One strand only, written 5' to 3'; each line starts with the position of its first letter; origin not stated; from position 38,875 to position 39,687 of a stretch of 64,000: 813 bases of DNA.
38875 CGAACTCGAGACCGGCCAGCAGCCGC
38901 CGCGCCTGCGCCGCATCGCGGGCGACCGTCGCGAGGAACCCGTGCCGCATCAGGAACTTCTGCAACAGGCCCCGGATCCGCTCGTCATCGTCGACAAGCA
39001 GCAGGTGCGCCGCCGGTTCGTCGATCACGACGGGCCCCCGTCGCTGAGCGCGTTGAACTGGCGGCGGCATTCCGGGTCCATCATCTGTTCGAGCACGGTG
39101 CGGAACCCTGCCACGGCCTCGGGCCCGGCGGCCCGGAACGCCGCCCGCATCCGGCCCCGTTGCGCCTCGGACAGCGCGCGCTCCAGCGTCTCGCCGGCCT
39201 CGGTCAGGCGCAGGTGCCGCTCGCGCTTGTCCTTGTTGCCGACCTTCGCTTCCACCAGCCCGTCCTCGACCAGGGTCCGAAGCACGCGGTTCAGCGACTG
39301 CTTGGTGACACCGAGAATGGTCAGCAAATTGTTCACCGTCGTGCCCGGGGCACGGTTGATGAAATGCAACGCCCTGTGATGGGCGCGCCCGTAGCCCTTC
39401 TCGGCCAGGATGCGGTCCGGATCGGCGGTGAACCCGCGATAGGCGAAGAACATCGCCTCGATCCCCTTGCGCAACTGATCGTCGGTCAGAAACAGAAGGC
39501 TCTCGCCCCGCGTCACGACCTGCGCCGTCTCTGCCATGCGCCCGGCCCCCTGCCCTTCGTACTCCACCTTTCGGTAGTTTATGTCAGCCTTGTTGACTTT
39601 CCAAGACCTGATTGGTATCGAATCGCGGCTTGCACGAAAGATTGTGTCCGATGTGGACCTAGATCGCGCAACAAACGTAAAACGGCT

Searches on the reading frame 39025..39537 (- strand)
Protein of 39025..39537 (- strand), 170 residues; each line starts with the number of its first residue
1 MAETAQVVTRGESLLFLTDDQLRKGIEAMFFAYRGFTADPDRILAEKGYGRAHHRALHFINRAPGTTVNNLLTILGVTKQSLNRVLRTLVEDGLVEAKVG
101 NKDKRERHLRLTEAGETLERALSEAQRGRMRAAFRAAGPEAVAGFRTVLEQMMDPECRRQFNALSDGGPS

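Call 10: search_protein_families(library=ncbifam, proteins=[window:39025-39537:-])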
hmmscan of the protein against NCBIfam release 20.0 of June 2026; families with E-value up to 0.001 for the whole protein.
window:39025-39537:- (170 aa): 6 families
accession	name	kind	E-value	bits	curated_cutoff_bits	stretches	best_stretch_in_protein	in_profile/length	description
NF045593.1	bilirub_TF_BilQ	equivalog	1.8e-07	30.9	125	1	57-122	36-101/135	bilirubin utilization transcriptional regulator BilQ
TIGR02337.1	HpaR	equivalog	5.3e-06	26.3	121.2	1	43-151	20-128/130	homoprotocatechuate degradation operon regulator HpaR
NF002926.0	PRK03573.1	equivalog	8.2e-06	25.8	120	1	51-124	31-105/144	transcriptional regulator SlyA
TIGR04472.1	reg_rSAM_mob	hypoth_equivalog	2.9e-05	24.1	240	1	41-152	18-132/141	radical SAM mobile pair system MarR family transcriptional regulator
NF053606.1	Sta1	subfamily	0.00079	19.5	80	0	57-107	26-76/100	Sta1 family transcriptional regulator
NF052638.1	TransRegOhrRVib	equivalog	0.00094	18.9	200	1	63-123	49-109/141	transcriptional regulator OhrR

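Call 35: find_homologous_proteins(query=window:39025-39537:-, max_evalue=0.00001)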
Query window:39025-39537:- (170 aa): 8000 proteins with E <= 0.00001 among 8000 candidates; the best 120 are listed.
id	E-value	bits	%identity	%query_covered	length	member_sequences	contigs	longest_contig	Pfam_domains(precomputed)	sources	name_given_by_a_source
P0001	5.3e-105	366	100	100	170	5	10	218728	PF01047.29,PF13463.13,PF12802.14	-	-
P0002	8.4e-104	362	99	100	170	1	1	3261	PF01047.29,PF13463.13,PF12802.14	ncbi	-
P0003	3.1e-86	305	83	99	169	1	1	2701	PF01047.29,PF12802.14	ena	-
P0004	1.1e-83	297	88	92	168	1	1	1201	PF01047.29,PF12840.14,PF13463.13,PF12802.14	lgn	-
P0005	1.2e-83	297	86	94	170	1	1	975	PF01047.29,PF12802.14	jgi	jgi:DNA-binding MarR family transcriptional regulator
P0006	8.3e-83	294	83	98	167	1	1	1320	PF01047.29,PF12802.14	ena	-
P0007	1.3e-82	293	81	99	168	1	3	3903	PF01047.29,PF13463.13,PF12802.14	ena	-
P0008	3.0e-82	292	83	95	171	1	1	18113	PF01047.29,PF12802.14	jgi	-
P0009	6.7e-82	291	83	95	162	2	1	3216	PF01047.29,PF12802.14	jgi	-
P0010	8.8e-82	291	81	99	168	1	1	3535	PF01047.29,PF12840.14,PF12802.14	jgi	-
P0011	8.9e-82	291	81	98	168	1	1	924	PF01047.29,PF12802.14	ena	-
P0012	9.9e-82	290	82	98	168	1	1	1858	PF01047.29,PF12802.14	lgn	-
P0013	1.2e-81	290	81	99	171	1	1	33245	PF01047.29,PF12802.14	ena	-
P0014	1.5e-81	290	85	91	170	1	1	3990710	PF01047.29,PF12802.14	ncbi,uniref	ncbi:MarR family winged helix-turn-helix transcriptional regulator [Gymnodinialimonas hymeniacidonis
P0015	2.2e-81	289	82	96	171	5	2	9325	PF01047.29,PF12802.14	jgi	-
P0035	1.5e-80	287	81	98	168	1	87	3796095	PF01047.29,PF22194.3,PF12802.14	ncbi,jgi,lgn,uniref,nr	ncbi:transcriptional regulator [Dinoroseobacter shibae DFL 12 = DSM 16493]|jgi:DNA-binding MarR fami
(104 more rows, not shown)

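Call 50: search_protein_representatives(protein=window:39025-39537:-)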
Query: 170 residues. Proteins with E-value up to 0.001 (for the whole library): 2050; up to 1e-10: 1085; up to 1e-30: 87. The best 150 are listed.
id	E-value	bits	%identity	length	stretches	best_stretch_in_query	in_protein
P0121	6.1e-75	266.6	77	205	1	4-167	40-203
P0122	4.8e-67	241.0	75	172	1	8-159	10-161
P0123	4.4e-58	211.9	83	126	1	10-127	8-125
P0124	7.3e-58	211.2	69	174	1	18-166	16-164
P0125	1.8e-56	206.6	76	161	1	11-133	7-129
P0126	1.5e-55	203.6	62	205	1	8-160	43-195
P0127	2.5e-55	203.0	85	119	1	9-118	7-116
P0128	3.0e-51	189.7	63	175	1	10-159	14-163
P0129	1.9e-50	187.1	59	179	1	8-169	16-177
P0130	1.3e-49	184.4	84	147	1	4-107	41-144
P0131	2.0e-49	183.8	61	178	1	8-161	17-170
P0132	9.2e-49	181.6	59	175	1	9-161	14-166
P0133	1.1e-48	181.3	75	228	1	9-121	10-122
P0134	2.0e-47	177.3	73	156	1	10-122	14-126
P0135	2.2e-46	173.9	84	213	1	11-106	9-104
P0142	6.5e-41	156.1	48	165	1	13-163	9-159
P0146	1.3e-39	152.0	50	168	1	13-160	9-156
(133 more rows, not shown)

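Call 51: find_homologous_proteins(query=P0142, max_evalue=1e-10)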
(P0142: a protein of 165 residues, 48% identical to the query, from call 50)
Query P0142 (165 aa): 5845 proteins with E <= 1e-10 among 5977 candidates; the best 120 are listed.
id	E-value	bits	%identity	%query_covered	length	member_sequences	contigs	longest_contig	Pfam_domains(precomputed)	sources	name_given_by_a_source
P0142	5.3e-101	353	100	100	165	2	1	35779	PF01047.29,PF13463.13,PF12802.14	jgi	jgi:DNA-binding MarR family transcriptional regulator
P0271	1.1e-81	290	83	99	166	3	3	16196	PF01047.29,PF13463.13,PF12802.14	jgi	jgi:DNA-binding MarR family transcriptional regulator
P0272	6.3e-66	239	70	99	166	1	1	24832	PF01047.29,PF12802.14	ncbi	-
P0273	2.6e-65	237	69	98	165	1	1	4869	PF01047.29,PF12802.14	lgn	-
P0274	3.0e-65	237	70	98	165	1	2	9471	PF01047.29,PF12802.14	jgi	jgi:DNA-binding MarR family transcriptional regulator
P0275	5.8e-65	236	70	100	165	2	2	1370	PF01047.29,PF12802.14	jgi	jgi:DNA-binding MarR family transcriptional regulator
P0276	9.1e-65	235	68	99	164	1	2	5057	PF01047.29,PF12802.14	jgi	jgi:DNA-binding MarR family transcriptional regulator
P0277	4.4e-64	233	68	98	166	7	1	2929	PF01047.29,PF13463.13,PF12802.14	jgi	jgi:DNA-binding MarR family transcriptional regulator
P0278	9.1e-64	232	68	98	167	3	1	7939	PF01047.29,PF12802.14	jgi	jgi:DNA-binding MarR family transcriptional regulator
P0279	1.2e-63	232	68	100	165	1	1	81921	PF01047.29,PF12802.14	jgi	jgi:DNA-binding MarR family transcriptional regulator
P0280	3.7e-63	230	68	98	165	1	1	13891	PF12802.14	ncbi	-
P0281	6.1e-63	229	68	98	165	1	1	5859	PF12802.14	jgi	jgi:DNA-binding MarR family transcriptional regulator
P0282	1.3e-62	228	65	99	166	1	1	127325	PF13463.13,PF12802.14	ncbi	-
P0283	4.0e-62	227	67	99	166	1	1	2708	PF01047.29,PF13463.13,PF12802.14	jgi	jgi:DNA-binding MarR family transcriptional regulator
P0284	9.6e-62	226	66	100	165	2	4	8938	PF13463.13,PF12802.14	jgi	jgi:DNA-binding MarR family transcriptional regulator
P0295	5.6e-58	213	63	99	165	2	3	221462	PF01047.29,PF12802.14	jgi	jgi:DNA-binding MarR family transcriptional regulator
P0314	1.4e-54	202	63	95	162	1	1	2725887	PF01047.29,PF12802.14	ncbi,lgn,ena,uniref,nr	ncbi:MarR family winged helix-turn-helix transcriptional regulator [Pedomonas mirosovicensis]|uniref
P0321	4.3e-54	201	64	95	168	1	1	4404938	PF01047.29,PF13463.13,PF12802.14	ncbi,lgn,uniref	ncbi:MarR family transcriptional regulator [Sphingomonas sp. R86520]|uniref:MarR family transcriptio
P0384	1.3e-52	196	58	97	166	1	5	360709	PF01047.29,PF13463.13,PF12802.14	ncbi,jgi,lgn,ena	jgi:DNA-binding MarR family transcriptional regulator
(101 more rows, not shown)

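Call 52: find_encoding_contigs(protein=P0321, flank=4000, max_places=2)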
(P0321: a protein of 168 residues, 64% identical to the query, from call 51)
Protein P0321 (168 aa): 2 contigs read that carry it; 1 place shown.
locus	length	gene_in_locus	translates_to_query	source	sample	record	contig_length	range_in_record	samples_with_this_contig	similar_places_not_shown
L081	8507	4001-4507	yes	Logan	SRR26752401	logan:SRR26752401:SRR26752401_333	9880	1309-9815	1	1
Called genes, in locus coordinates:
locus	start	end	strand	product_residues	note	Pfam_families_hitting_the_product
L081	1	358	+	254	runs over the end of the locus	PF01479:S4 (weak), PF01728:FtsJ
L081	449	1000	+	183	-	PF03073:TspO_MBR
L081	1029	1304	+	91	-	PF04380:BMFP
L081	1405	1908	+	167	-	PF10722:YbjN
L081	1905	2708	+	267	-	PF03807:F420_oxidored (weak), PF14748:P5CR_dimer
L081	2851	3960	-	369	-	PF01063:Aminotran_4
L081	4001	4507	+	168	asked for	PF01047:MarR (weak), PF12802:MarR_2, PF13463:HTH_27 (weak)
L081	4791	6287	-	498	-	PF04311:DUF459 (faint), PF00657:Lipase_GDSL, PF13472:Lipase_GDSL_2, PF00657:Lipase_GDSL, PF13472:Lipase_GDSL_2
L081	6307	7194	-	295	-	PF09339:HTH_IclR, PF01614:IclR_C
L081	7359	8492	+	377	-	PF01070:FMN_dh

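Call 53: find_encoding_contigs(protein=P0314, flank=4000, max_places=2)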
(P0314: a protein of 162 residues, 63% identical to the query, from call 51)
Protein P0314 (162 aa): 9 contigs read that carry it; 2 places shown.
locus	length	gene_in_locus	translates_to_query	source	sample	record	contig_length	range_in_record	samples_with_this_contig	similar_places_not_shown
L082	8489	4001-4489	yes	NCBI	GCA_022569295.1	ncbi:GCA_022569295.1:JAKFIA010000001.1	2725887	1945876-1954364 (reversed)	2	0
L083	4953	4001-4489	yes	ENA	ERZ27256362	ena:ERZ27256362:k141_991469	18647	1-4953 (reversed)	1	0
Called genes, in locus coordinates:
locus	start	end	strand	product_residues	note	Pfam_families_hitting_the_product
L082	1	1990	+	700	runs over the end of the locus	PF03030:H_PPase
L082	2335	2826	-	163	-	PF13302:Acetyltransf_3, PF13420:Acetyltransf_4 (weak), PF00583:Acetyltransf_1, PF13673:Acetyltransf_10, PF13508:Acetyltransf_7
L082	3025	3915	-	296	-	PF01063:Aminotran_4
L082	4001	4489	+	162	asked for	PF01047:MarR, PF12802:MarR_2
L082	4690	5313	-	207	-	-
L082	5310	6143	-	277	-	PF03807:F420_oxidored (weak), PF14748:P5CR_dimer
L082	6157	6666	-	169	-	PF10722:YbjN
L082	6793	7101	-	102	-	PF04380:BMFP, PF12126:PML_CC (weak)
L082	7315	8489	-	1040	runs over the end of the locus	PF00873:ACR_tran, PF03176:MMPL (faint), PF02355:SecD_SecF_C (faint)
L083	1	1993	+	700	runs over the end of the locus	PF03030:H_PPase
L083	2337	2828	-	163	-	PF13302:Acetyltransf_3, PF13420:Acetyltransf_4 (weak), PF00583:Acetyltransf_1, PF13673:Acetyltransf_10, PF13508:Acetyltransf_7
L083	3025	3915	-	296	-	PF01063:Aminotran_4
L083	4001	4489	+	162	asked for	PF01047:MarR, PF12802:MarR_2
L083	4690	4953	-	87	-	?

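Call 54: find_encoding_contigs(protein=P0142, flank=4000, max_places=2)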
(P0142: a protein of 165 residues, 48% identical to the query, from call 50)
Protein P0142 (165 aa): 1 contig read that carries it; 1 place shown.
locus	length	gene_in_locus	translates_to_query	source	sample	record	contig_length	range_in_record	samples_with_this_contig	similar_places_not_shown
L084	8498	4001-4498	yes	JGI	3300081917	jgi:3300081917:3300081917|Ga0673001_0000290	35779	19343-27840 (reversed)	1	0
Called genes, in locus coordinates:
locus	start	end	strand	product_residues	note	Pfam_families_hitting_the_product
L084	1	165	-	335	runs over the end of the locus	PF02729:OTCace_N, PF00185:OTCace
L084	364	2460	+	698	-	PF00015:MCPsignal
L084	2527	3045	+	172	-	-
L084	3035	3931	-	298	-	PF01063:Aminotran_4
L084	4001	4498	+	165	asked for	PF01047:MarR, PF12802:MarR_2, PF13463:HTH_27 (weak)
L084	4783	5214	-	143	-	-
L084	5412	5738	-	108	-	-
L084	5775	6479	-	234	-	PF13852:DUF4197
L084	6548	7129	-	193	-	PF00903:Glyoxalase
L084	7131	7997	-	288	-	PF01522:Polysacc_deac_1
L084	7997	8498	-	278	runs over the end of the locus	PF00106:adh_short, PF08659:KR, PF13561:adh_short_C2, PF23441:SDR (weak)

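Call 57: find_encoding_contigs(protein=P0282, flank=10000, max_places=1)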
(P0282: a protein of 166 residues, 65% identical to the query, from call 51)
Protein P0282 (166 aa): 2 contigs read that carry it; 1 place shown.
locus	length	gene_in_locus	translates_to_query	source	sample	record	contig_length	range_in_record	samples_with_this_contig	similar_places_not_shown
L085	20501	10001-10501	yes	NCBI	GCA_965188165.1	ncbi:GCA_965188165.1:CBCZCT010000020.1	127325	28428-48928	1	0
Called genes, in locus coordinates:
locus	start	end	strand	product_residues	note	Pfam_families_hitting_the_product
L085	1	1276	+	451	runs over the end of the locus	PF00171:Aldedh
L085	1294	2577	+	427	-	PF00919:UPF0004, PF04055:Radical_SAM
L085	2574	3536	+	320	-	PF02881:SRP54_N, PF00448:SRP54, PF13604:AAA_30 (weak)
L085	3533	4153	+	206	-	PF04279:IspA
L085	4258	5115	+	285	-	PF03116:NQR2_RnfD_RnfE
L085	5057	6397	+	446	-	PF10092:DUF2330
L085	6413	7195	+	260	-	-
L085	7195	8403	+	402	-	PF01435:Peptidase_M48, PF13371:TPR_9 (weak)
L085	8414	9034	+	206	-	-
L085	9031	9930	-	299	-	PF01063:Aminotran_4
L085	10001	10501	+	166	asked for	PF12802:MarR_2, PF13463:HTH_27 (weak)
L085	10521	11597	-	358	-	PF00561:Abhydrolase_1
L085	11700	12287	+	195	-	PF07879:PHB_acc_N, PF05233:PHB_acc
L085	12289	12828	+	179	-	PF03473:MOSC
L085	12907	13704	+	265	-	PF03446:NAD_binding_2, PF09130:DUF1932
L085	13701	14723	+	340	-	PF04909:Amidohydro_2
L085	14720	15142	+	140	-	PF07746:LigA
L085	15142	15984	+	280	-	PF02900:LigB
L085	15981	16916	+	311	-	PF01408:GFO_IDH_MocA, PF19858:OxRdtase_C, PF22725:GFO_IDH_MocA_C3 (weak)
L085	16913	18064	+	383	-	PF01494:FAD_binding_3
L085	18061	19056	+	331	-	PF00248:Aldo_ket_red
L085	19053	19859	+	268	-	PF27522:YDMC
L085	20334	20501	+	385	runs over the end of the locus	PF00145:DNA_methylase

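Call 58: find_encoding_contigs(protein=P0295, flank=10000, max_places=1)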
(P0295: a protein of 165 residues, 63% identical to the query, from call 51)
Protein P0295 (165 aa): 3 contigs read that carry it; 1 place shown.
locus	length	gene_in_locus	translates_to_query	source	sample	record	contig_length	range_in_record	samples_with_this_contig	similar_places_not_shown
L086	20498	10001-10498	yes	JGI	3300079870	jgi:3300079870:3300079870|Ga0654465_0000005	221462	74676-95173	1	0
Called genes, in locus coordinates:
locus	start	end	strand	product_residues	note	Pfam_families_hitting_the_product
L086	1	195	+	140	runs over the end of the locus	PF01850:PIN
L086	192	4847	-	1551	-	PF21075:GDH_ACT1, PF21073:GDH_HM1, PF21076:GDH_ACT2, PF21079:GDH_HM2, PF21077:GDH_ACT3, PF21078:GDH_HM3, PF05088:Bac_GDH_CD, PF21074:GDH_C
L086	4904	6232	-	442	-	-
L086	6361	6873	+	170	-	PF12802:MarR_2, PF01047:MarR (faint), PF13463:HTH_27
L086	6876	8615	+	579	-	PF00512:HisKA, PF02518:HATPase_c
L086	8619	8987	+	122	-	PF00072:Response_reg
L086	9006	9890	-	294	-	PF01063:Aminotran_4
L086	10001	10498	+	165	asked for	PF01047:MarR (weak), PF12802:MarR_2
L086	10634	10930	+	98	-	PF00830:Ribosomal_L28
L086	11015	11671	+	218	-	-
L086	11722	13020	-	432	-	PF00493:MCM (faint), PF05496:RuvB_N (faint), PF00004:AAA (weak), PF07728:AAA_5 (weak), PF00004:AAA (weak), PF07724:AAA_2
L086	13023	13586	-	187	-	PF00227:Proteasome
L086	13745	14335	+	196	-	PF01381:HTH_3, PF13560:HTH_31 (weak)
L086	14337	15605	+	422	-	PF13657:Couple_hipA, PF07804:HipA_C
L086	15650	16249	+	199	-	PF00475:IGPD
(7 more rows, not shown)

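Call 59: find_encoding_contigs(protein=P0384, flank=10000, max_places=1)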
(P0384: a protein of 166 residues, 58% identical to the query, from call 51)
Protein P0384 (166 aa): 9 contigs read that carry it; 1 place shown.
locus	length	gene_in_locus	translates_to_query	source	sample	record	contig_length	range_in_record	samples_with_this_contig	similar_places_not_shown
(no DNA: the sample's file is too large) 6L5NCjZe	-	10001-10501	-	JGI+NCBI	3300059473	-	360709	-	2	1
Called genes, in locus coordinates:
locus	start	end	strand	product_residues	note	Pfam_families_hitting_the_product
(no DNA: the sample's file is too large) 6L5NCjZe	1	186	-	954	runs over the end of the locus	PF07715:Plug, PF00593:TonB_dep_Rec_b-barrel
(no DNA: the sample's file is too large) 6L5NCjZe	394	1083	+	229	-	PF12844:HTH_19, PF13560:HTH_31 (weak), PF01381:HTH_3, PF13443:HTH_26 (weak), PF07883:Cupin_2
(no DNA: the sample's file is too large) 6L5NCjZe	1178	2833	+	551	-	PF07969:Amidohydro_3, PF01979:Amidohydro_1 (weak)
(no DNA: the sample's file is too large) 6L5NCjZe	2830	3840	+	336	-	PF02746:MR_MLE_N (weak), PF13378:MR_MLE_C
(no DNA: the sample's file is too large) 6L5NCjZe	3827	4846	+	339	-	PF17396:DUF1611_N, PF07755:DUF1611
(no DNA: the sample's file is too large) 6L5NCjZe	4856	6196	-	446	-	PF16930:Porin_5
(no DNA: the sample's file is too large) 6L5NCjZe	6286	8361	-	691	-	PF01979:Amidohydro_1, PF07969:Amidohydro_3 (faint)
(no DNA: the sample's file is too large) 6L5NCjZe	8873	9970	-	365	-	PF01063:Aminotran_4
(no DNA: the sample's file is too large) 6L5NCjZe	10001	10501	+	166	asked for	PF12802:MarR_2, PF01047:MarR (weak), PF13463:HTH_27 (weak)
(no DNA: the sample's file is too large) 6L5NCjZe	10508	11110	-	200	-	PF01814:Hemerythrin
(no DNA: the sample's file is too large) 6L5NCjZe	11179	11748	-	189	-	PF10722:YbjN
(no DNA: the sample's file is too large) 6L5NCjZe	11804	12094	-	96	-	PF04380:BMFP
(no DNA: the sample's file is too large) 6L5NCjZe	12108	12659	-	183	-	PF03073:TspO_MBR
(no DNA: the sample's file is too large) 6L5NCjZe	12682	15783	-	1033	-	PF00873:ACR_tran, PF03176:MMPL (weak)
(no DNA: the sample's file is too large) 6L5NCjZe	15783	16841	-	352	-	PF25917:BSH_RND, PF25954:Beta-barrel_RND_2, PF25989:YknX_C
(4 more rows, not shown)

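Call 61: search_protein_families(library=ncbifam, proteins=[L082:3025-3915:-, L085:9031-9930:-], max_evalue=1e-10)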
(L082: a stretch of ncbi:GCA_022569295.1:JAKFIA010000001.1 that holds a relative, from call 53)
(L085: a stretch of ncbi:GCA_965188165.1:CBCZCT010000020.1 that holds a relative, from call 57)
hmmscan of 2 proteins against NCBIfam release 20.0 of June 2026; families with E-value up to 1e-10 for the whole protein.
L082:3025-3915:- (296 aa): 16 families
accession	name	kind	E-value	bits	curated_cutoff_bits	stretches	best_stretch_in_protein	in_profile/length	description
NF005726.0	PRK07544.1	equivalog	4.3e-156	518.5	396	1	1-291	1-291/295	branched-chain amino acid aminotransferase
NF005146.0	PRK06606.1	equivalog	5.9e-95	317.7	279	1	8-291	4-295/307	branched-chain amino acid transaminase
TIGR01122.1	ilvE_I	equivalog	5.6e-86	288.4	245.55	1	14-292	1-288/298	branched-chain-amino-acid transaminase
NF006185.0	PRK08320.1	subfamily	2.2e-61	207.6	363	1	12-288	4-283/292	branched-chain amino acid aminotransferase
NF009896.0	PRK13356.1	equivalog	1.7e-52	178.3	262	1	10-282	7-277/287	branched-chain amino acid aminotransferase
NF009126.0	PRK12479.1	equivalog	4.2e-43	147.6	518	1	11-288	4-284/299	branched-chain-amino-acid transaminase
NF005209.0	PRK06680.1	subfamily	1.5e-36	125.7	320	1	12-282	4-275/286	D-amino-acid transaminase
NF009897.0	PRK13357.1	equivalog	1e-35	123.2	307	1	12-267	42-315/358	branched-chain amino acid aminotransferase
NF005800.0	PRK07650.1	equivalog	5.3e-35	121.1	308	1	12-286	2-274/290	aminodeoxychorismate lyase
TIGR01121.1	D_amino_aminoT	equivalog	7.1e-35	120.5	277.45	1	15-285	4-272/276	D-amino-acid transaminase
TIGR01123.1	ilvE_II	equivalog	3.7e-32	111.6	250.05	1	14-267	1-271/313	branched-chain-amino-acid transaminase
TIGR03461.1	pabC_Proteo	equivalog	1.2e-31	109.9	176.85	1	23-280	6-259/262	aminodeoxychorismate lyase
NF004761.0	PRK06092.1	equivalog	1.4e-30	106.4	260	1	22-282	7-263/268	aminodeoxychorismate lyase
NF009066.0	PRK12400.1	equivalog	3.7e-21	75.8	538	1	25-280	21-274/290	D-amino-acid transaminase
NF005888.0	PRK07849.1-3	equivalog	9.3e-21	74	273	1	26-269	28-272/298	aminodeoxychorismate lyase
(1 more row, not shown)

L085:9031-9930:- (299 aa): 17 families
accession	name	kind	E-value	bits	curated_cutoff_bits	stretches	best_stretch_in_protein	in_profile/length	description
NF005726.0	PRK07544.1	equivalog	5.1e-151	501.8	396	1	7-295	3-291/295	branched-chain amino acid aminotransferase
NF005146.0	PRK06606.1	equivalog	1.5e-95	319.7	279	1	12-295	4-295/307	branched-chain amino acid transaminase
TIGR01122.1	ilvE_I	equivalog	2e-83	280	245.55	1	18-295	1-287/298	branched-chain-amino-acid transaminase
NF006185.0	PRK08320.1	subfamily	6.8e-57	192.9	363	1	16-294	4-285/292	branched-chain amino acid aminotransferase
NF009896.0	PRK13356.1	equivalog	2.1e-49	168.2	262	1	16-288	9-279/287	branched-chain amino acid aminotransferase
NF009126.0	PRK12479.1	equivalog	1.4e-42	145.9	518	1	15-292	4-284/299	branched-chain-amino-acid transaminase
NF009897.0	PRK13357.1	equivalog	9.9e-38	129.8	307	1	14-271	40-315/358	branched-chain amino acid aminotransferase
TIGR01123.1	ilvE_II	equivalog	2.3e-31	109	250.05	1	18-272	1-272/313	branched-chain-amino-acid transaminase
NF005209.0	PRK06680.1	subfamily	1.9e-30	105.7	320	1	16-290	4-279/286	D-amino-acid transaminase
NF005800.0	PRK07650.1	equivalog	5.8e-30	104.5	308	1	16-292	2-276/290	aminodeoxychorismate lyase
TIGR03461.1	pabC_Proteo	equivalog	2e-28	99.3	176.85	1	27-286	6-261/262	aminodeoxychorismate lyase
TIGR01121.1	D_amino_aminoT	equivalog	2.4e-27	95.8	277.45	1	19-290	4-273/276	D-amino-acid transaminase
NF004761.0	PRK06092.1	equivalog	4.7e-26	91.6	260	1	18-287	3-264/268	aminodeoxychorismate lyase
NF005888.0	PRK07849.1-3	equivalog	1.2e-19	70.4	273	1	36-285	34-284/298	aminodeoxychorismate lyase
NF006734.0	PRK09266.1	subfamily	1.1e-18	67.5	202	1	19-292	11-266/270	hypothetical protein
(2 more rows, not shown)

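Call 63: find_homologous_proteins(query=P0146, max_evalue=1e-10)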
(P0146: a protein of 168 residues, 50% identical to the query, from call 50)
Query P0146 (168 aa): 8000 proteins with E <= 1e-10 among 8000 candidates; the best 120 are listed.
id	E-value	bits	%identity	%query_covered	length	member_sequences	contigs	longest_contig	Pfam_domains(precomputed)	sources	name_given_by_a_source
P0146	5.0e-104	363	100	100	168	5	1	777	PF01047.29,PF12802.14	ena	-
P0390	1.3e-78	280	81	99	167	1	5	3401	PF01047.29,PF13463.13,PF12802.14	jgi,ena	jgi:DNA-binding MarR family transcriptional regulator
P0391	1.4e-78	280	78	99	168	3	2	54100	PF01047.29,PF12802.14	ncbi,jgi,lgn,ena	-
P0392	4.1e-78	278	81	99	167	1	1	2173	PF01047.29,PF12802.14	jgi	jgi:DNA-binding MarR family transcriptional regulator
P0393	7.6e-78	277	80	99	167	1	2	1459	PF01047.29,PF13463.13,PF12802.14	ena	-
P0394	1.4e-77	277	81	99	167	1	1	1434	PF01047.29,PF12802.14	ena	-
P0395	3.1e-77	275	81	96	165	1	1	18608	PF01047.29,PF13463.13,PF12802.14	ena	-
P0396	4.1e-77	275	81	96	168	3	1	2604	PF01047.29,PF12802.14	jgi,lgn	-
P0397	5.0e-77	275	80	99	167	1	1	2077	PF01047.29,PF12802.14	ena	-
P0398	7.7e-77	274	80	99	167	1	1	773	PF01047.29,PF13463.13,PF12802.14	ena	-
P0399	7.8e-77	274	79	99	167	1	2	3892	PF01047.29,PF13463.13,PF12802.14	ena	-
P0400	8.2e-77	274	79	99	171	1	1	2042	PF01047.29,PF13463.13,PF12802.14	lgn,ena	-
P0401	1.4e-76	273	80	99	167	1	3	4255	PF01047.29,PF13463.13,PF12802.14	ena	-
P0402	1.6e-76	273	80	100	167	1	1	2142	PF01047.29,PF12802.14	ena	-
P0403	2.7e-76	272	79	99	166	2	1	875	PF01047.29,PF13463.13,PF12802.14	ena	-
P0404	2.9e-76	272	80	99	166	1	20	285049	PF01047.29,PF12802.14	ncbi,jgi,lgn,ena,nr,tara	ncbi:MAG: hypothetical protein CFH41_01820 [Alphaproteobacteria bacterium MarineAlpha11_Bin1]|nr:MAG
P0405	3.0e-76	272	79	99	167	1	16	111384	PF01047.29,PF12802.14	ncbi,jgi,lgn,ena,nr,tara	ncbi:MAG: MarR family transcriptional regulator [Rhodospirillaceae bacterium]|jgi:DNA-binding MarR f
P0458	1.5e-73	264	80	95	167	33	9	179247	PF01047.29,PF13463.13,PF12802.14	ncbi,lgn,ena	-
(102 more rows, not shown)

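Call 64: find_encoding_contigs(protein=P0404, flank=10000, max_places=1)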
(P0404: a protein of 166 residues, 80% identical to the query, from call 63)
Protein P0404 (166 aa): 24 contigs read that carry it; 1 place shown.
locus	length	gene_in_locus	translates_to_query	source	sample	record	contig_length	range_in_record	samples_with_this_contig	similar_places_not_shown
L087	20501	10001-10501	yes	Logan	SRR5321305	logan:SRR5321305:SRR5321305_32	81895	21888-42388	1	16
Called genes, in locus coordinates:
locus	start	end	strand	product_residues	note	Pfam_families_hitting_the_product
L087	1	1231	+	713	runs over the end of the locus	PF00270:DEAD (weak), PF04851:ResIII, PF17757:UvrB_inter, PF27431:UvrB_3rd, PF00271:Helicase_C, PF12344:UvrB, PF02151:UVR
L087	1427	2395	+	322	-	PF01699:Na_Ca_ex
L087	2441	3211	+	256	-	PF00106:adh_short, PF08659:KR, PF13561:adh_short_C2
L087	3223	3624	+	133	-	PF02152:FolB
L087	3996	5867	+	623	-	PF01541:GIY-YIG, PF27096:UvrC_M, PF02151:UVR, PF22920:UvrC_RNaseH, PF08459:UvrC_RNaseH_dom, PF14520:HHH_5, PF12826:HHH_2 (weak)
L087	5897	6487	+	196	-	PF01066:CDP-OH_P_transf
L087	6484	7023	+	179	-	PF03308:MeaB (weak), PF03205:MobB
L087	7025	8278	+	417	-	PF03453:MoeA_N, PF00994:MoCF_biosynth, PF03454:MoeA_C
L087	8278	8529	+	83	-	PF02597:ThiS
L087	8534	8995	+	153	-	PF02391:MoaE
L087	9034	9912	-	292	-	PF01063:Aminotran_4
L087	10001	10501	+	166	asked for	PF01047:MarR (weak), PF12802:MarR_2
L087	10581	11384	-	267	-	PF08543:Phos_pyr_kin, PF00294:PfkB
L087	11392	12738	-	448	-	PF02878:PGM_PMM_I, PF02879:PGM_PMM_II, PF02880:PGM_PMM_III, PF00408:PGM_PMM_IV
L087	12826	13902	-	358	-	PF00809:Pterin_bind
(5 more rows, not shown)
